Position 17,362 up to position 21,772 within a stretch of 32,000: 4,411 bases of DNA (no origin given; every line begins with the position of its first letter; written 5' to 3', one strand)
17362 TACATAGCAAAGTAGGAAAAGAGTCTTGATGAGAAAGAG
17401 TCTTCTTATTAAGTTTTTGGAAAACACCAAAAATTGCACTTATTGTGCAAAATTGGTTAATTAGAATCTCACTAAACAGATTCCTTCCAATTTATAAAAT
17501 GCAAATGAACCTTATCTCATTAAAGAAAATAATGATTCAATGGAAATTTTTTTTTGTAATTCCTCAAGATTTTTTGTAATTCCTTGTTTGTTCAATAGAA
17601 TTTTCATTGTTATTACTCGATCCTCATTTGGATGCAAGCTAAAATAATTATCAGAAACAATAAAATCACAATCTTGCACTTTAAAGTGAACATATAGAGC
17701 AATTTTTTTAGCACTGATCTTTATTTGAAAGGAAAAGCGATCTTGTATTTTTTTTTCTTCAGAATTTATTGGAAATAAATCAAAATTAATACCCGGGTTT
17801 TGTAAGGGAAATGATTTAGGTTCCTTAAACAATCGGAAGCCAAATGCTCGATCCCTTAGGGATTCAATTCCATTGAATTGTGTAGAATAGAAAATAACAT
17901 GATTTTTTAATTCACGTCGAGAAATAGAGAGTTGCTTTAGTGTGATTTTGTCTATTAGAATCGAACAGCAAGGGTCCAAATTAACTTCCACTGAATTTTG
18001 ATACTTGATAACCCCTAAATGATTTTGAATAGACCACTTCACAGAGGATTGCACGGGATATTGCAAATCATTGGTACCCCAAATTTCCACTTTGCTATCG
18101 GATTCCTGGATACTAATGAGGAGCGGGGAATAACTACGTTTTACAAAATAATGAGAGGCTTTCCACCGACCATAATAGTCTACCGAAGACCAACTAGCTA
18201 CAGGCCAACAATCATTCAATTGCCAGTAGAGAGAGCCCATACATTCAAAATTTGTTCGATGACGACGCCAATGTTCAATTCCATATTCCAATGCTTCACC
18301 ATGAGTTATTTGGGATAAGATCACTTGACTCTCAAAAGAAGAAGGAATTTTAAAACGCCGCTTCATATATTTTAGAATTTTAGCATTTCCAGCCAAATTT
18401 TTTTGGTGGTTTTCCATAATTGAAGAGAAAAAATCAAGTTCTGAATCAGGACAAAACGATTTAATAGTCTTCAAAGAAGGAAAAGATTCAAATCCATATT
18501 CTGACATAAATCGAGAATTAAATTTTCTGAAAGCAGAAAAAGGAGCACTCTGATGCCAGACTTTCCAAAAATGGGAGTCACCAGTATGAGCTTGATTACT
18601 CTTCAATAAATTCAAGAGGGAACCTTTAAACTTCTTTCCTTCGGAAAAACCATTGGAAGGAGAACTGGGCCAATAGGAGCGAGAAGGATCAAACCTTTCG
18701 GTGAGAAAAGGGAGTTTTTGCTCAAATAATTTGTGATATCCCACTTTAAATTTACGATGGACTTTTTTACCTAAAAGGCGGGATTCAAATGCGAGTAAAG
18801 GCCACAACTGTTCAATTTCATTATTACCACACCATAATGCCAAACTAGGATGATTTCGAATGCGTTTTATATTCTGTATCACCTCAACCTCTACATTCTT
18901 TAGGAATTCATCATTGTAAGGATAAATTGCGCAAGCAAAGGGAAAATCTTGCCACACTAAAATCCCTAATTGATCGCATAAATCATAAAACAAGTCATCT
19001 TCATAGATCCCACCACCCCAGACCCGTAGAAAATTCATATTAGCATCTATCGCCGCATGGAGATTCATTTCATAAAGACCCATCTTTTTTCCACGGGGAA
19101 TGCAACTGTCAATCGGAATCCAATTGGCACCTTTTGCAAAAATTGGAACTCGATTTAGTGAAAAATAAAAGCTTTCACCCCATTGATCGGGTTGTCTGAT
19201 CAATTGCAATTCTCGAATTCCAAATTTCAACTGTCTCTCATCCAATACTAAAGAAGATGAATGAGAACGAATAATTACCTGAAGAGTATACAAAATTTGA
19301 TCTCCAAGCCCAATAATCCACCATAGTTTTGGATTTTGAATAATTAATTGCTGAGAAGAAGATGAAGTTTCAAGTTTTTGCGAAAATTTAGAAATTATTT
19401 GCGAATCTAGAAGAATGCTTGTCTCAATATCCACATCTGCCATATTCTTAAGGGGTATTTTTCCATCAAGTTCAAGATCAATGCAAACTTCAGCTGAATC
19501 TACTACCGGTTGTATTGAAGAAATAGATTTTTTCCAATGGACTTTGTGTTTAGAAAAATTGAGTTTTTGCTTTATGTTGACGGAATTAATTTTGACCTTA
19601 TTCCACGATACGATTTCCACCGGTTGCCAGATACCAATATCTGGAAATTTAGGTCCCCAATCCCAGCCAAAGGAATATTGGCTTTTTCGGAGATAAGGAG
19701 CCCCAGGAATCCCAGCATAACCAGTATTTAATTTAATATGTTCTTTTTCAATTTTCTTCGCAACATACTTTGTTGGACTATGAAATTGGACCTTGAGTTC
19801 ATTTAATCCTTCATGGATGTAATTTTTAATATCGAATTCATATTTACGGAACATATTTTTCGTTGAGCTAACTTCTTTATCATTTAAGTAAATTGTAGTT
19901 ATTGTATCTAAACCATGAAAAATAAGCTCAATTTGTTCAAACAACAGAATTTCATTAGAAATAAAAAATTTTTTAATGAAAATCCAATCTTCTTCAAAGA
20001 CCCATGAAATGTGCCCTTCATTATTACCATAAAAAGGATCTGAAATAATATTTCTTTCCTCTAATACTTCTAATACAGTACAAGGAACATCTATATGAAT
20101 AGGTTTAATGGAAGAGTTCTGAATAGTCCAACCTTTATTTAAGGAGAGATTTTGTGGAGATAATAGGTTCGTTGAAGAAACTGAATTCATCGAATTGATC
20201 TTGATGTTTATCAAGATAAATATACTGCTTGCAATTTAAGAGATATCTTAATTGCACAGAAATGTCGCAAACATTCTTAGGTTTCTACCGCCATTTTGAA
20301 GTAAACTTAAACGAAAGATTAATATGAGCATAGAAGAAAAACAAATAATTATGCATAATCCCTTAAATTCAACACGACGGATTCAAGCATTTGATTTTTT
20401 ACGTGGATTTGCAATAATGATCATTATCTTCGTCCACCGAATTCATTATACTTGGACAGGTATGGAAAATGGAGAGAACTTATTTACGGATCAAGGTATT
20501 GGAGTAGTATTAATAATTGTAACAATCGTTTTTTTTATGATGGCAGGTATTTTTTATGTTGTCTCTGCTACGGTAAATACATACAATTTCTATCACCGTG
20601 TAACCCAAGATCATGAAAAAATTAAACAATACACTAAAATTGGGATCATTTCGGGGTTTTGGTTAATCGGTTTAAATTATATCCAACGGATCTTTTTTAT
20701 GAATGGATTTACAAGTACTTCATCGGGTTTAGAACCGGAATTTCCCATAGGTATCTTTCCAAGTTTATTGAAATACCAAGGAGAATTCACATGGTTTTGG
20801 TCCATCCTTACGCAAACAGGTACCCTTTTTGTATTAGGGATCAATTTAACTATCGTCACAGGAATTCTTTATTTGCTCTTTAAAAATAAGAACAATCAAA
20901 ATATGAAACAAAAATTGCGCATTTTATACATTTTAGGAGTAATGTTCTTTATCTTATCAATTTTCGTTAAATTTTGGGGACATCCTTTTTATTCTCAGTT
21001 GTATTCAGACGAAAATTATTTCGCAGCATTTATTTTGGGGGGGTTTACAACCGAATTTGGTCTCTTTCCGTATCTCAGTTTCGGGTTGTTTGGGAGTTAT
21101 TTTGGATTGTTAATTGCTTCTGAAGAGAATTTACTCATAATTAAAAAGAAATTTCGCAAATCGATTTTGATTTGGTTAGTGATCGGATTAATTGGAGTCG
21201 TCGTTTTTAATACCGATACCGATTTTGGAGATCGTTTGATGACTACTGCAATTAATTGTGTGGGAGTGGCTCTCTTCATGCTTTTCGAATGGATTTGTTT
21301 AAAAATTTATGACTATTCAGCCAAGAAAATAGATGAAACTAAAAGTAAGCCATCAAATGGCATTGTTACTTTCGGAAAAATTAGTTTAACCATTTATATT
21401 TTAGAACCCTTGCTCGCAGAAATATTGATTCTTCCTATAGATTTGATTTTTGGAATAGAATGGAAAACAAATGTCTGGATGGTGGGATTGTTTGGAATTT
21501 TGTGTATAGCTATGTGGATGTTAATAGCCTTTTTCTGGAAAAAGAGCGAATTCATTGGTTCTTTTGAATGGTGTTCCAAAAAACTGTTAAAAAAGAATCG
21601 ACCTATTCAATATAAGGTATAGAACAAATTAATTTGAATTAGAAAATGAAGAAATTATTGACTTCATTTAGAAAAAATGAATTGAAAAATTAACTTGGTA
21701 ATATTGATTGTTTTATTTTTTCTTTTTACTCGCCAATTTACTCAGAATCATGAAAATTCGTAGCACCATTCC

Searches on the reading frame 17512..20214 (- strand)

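Call 64: search_protein_families(library=pfam, proteins=[window:17512-20214:-], max_evalue=0.001)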
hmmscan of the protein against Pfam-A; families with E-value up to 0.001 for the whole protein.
window:17512-20214:- (900 aa): 5 families
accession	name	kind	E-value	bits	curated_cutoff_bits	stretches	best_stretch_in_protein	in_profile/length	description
PF22666.2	Glyco_hydro_2_N2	-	3.2e-51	174.1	27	1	29-197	1-167/167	Glycosyl hydrolase 2 galactose-binding domain-like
PF17753.7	Ig_mannosidase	-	3.2e-11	43.2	22.6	1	828-897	16-80/81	Ig-fold domain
PF02837.24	Glyco_hydro_2_N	-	3.6e-08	33.9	28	1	79-152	69-143/169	Glycosyl hydrolases family 2, sugar binding domain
PF00703.27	Glyco_hydro_2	-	4.6e-07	31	23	1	239-334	16-109/109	Glycosyl hydrolases family 2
PF17786.7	Mannosidase_ig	-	2.3e-05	25.3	23.4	1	708-774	2-67/91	Mannosidase Ig/CBM-like domain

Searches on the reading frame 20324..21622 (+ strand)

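Call 3: search_protein_families(library=pfam, proteins=[window:20324-21622:+], max_evalue=1)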
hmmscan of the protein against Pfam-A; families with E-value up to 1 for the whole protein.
window:20324-21622:+ (432 aa): 5 families
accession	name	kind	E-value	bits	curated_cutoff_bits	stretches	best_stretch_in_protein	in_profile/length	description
PF04235.18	DUF418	-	3.4e-06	27.5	23.6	1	274-422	18-160/163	Protein of unknown function (DUF418)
PF01757.29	Acyl_transf_3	-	4.9e-05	23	31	1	21-400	2-324/326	Acyltransferase domain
PF15220.11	HILPDA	-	0.097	13.3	27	1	200-216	6-22/63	Hypoxia-inducible lipid droplet-associated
PF04923.17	Ninjurin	-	0.19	12.1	26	1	166-215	44-95/102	Ninjurin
PF06749.17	DUF1218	-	0.39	11.7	25.3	1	40-90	18-65/95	Protein of unknown function (DUF1218)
